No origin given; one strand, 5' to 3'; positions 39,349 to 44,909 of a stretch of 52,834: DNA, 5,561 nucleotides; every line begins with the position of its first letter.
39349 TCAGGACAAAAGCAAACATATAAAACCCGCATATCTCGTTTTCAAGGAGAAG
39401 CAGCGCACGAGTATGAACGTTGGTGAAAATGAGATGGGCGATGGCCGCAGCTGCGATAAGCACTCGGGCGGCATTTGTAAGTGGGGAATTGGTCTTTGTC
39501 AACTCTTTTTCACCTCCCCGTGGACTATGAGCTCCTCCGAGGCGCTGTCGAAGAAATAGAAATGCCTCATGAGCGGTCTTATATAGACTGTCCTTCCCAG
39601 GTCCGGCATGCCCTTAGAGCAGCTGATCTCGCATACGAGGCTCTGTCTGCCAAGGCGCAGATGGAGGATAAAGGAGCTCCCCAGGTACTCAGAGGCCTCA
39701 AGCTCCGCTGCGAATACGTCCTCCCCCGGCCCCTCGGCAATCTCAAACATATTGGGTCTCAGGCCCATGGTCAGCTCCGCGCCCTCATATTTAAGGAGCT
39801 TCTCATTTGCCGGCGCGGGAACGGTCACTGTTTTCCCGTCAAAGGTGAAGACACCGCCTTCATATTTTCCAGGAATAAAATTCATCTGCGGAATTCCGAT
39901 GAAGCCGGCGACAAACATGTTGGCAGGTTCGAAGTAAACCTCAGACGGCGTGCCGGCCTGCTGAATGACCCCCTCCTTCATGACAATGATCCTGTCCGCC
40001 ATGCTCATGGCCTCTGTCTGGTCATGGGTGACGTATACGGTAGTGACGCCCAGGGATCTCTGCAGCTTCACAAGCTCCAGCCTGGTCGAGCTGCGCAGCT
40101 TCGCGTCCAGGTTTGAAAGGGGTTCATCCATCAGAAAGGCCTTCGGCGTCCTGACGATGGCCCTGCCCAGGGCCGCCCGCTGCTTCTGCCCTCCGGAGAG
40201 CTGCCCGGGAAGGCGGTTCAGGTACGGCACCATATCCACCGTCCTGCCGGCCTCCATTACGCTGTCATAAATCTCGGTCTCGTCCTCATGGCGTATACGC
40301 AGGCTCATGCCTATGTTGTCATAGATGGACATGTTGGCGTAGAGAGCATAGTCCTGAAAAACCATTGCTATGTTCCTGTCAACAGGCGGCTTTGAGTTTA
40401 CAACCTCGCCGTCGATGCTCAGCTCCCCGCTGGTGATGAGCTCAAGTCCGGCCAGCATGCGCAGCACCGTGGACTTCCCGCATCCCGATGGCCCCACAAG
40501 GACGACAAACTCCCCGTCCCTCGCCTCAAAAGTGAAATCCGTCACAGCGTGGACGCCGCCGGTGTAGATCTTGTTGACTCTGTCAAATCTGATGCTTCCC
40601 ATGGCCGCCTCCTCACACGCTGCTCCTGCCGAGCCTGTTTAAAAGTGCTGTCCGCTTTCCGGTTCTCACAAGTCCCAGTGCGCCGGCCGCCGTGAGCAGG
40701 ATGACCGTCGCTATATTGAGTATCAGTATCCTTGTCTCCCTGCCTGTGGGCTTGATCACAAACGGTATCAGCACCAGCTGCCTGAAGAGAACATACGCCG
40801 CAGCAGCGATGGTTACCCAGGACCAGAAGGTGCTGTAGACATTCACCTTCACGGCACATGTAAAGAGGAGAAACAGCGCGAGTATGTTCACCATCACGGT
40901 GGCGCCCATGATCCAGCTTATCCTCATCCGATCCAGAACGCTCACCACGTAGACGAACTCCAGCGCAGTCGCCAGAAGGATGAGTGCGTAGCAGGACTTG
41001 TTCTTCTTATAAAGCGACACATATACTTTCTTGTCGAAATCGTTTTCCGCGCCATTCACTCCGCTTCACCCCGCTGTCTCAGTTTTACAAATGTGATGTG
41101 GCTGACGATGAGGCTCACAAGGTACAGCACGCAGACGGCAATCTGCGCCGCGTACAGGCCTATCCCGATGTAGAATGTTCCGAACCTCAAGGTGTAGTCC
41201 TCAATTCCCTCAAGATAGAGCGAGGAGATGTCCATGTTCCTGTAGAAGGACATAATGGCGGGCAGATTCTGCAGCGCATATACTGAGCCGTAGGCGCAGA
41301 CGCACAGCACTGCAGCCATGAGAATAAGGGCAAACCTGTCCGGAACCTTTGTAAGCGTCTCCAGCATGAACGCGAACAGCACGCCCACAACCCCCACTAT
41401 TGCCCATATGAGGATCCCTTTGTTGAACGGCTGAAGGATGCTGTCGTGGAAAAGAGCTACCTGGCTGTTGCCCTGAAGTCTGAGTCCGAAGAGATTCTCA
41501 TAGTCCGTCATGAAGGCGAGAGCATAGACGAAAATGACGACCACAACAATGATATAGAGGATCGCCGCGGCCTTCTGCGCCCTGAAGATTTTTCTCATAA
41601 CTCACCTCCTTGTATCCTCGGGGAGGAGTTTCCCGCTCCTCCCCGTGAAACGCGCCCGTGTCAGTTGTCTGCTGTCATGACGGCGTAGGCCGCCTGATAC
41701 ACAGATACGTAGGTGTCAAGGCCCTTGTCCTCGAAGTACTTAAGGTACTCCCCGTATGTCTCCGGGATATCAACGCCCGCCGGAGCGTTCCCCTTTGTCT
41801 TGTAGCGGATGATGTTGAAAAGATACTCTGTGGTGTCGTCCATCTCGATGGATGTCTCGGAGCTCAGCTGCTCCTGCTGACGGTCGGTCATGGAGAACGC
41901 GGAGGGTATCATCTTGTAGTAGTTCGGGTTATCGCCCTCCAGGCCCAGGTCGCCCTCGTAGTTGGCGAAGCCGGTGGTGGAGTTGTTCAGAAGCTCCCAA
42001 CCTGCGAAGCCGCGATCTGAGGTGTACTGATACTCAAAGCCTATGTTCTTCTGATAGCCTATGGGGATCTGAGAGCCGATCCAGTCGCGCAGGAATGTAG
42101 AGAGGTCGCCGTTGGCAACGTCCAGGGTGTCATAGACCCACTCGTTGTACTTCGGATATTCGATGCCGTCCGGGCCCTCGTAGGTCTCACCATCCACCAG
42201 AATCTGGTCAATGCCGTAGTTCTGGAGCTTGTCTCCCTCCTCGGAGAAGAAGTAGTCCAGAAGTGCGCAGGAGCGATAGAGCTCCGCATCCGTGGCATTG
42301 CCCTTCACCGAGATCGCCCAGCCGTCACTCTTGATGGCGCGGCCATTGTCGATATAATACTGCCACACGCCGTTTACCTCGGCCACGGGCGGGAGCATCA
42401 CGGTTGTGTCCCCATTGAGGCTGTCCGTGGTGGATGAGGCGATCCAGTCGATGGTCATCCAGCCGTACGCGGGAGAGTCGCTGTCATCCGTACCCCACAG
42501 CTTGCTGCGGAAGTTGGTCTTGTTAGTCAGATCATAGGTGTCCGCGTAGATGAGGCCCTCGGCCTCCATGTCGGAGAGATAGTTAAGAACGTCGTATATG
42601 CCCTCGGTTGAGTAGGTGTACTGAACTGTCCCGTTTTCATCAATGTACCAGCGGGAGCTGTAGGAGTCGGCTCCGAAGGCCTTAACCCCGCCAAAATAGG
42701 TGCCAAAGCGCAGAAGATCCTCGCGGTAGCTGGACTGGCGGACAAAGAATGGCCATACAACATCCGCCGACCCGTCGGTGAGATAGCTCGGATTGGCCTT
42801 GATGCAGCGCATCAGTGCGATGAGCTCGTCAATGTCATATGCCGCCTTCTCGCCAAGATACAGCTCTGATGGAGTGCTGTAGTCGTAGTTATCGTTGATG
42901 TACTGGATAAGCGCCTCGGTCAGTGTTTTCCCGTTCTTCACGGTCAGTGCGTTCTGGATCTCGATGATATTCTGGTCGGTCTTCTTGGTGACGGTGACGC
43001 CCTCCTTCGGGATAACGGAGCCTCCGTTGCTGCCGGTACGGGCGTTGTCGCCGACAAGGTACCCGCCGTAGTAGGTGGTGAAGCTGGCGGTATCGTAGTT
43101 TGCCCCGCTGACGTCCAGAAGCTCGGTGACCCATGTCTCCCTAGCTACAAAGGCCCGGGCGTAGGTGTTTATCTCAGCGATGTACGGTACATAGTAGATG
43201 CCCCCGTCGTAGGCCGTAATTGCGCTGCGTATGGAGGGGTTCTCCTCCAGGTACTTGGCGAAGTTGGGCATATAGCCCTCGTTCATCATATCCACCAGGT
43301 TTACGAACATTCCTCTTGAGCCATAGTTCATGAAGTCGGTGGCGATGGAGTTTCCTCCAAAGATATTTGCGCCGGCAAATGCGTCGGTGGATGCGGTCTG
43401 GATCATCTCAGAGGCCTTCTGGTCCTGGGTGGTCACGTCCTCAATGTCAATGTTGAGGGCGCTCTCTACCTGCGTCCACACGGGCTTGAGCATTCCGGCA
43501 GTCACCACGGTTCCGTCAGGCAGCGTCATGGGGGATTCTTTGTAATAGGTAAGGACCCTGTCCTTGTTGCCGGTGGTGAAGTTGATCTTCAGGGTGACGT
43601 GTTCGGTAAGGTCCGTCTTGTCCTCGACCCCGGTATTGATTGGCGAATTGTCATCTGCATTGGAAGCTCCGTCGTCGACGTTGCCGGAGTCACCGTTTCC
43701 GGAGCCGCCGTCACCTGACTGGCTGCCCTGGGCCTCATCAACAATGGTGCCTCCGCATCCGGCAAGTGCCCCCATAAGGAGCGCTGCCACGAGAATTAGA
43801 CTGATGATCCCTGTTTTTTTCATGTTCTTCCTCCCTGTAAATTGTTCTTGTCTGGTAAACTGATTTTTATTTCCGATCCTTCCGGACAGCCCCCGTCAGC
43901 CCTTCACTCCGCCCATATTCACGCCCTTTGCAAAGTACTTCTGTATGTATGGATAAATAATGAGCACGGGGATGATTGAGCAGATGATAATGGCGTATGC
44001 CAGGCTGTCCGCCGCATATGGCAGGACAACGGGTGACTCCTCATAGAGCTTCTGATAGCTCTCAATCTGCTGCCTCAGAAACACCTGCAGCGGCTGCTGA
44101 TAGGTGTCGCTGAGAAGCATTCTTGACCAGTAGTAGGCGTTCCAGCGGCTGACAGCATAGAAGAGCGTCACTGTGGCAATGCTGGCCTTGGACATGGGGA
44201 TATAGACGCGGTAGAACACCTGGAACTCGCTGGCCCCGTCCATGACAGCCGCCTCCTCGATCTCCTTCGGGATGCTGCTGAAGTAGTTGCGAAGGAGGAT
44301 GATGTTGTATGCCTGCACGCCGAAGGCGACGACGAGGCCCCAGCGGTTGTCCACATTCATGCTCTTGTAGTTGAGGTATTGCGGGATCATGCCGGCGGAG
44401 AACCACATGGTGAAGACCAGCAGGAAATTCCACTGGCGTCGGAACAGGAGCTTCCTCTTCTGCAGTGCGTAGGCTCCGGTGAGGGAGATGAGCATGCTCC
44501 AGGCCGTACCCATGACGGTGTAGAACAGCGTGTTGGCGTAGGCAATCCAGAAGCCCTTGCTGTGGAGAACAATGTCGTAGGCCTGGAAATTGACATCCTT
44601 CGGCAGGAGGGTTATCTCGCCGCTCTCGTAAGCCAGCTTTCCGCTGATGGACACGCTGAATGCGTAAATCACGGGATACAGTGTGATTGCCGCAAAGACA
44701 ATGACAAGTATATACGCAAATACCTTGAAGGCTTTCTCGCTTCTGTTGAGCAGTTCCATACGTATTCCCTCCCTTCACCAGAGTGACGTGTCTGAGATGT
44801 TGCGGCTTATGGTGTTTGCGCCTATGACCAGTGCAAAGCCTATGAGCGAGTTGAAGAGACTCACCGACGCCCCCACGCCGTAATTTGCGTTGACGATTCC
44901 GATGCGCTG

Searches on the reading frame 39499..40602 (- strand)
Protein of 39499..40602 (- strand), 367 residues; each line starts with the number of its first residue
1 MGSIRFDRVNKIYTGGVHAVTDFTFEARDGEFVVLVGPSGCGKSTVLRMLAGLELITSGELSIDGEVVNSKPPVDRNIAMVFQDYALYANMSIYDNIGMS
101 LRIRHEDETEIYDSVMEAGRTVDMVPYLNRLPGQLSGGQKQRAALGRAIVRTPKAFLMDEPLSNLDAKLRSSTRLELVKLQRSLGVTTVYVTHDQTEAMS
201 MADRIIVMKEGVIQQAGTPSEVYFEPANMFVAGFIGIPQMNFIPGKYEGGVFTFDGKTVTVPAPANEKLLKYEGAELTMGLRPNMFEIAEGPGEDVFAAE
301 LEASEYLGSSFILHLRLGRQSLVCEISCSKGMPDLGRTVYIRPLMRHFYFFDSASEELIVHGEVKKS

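Call 46: search_protein_families(library=pfam, proteins=[window:39499-40602:-], max_evalue=0.00001)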
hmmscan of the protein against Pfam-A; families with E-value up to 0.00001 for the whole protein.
window:39499-40602:- (367 aa): 3 families
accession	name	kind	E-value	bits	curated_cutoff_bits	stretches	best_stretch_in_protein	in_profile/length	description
PF00005.33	ABC_tran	-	6.1e-29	101.8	25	1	21-162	2-136/137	ABC transporter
PF17912.7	OB_MalK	-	5.7e-10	40.4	27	1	238-283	3-50/53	MalK OB fold domain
PF13304.12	AAA_21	-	8.1e-06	26.5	27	0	32-53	1-22/304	AAA domain, putative AbiEii toxin, Type IV TA system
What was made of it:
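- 39499..40602 (-): Stand-alone MalK/MsmX-type ABC ATPase, the likely energiser of the permease pairs. ABC_tran + OB_MalK (call 46).
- On Binding-protein-dependent (type I) sugar ABC importer, CUT1-like: The ATPase has an OB_MalK domain and is encoded at 39499-40602 (call 46).
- Checked: A MalK/MsmX-type ATPase gene lies in the same window at 39499-40602 (call 46).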

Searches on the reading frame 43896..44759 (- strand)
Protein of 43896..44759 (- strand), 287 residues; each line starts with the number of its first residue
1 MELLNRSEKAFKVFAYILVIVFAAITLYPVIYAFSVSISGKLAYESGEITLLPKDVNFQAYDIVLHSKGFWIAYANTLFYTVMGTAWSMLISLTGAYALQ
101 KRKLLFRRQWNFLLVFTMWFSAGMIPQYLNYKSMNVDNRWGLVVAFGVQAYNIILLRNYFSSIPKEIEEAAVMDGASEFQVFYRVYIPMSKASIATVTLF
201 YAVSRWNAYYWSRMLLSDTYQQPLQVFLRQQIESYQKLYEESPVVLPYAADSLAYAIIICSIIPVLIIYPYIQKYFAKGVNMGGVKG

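Call 46: search_protein_families(library=pfam, proteins=[window:43896-44759:-], max_evalue=0.00001)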
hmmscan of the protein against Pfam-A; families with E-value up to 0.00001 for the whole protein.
window:43896-44759:- (287 aa): 1 family
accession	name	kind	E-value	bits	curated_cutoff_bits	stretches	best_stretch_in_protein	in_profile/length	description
PF00528.27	BPD_transp_1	-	1.4e-11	44.9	26.4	1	141-280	57-182/184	Binding-protein-dependent transport system inner membrane component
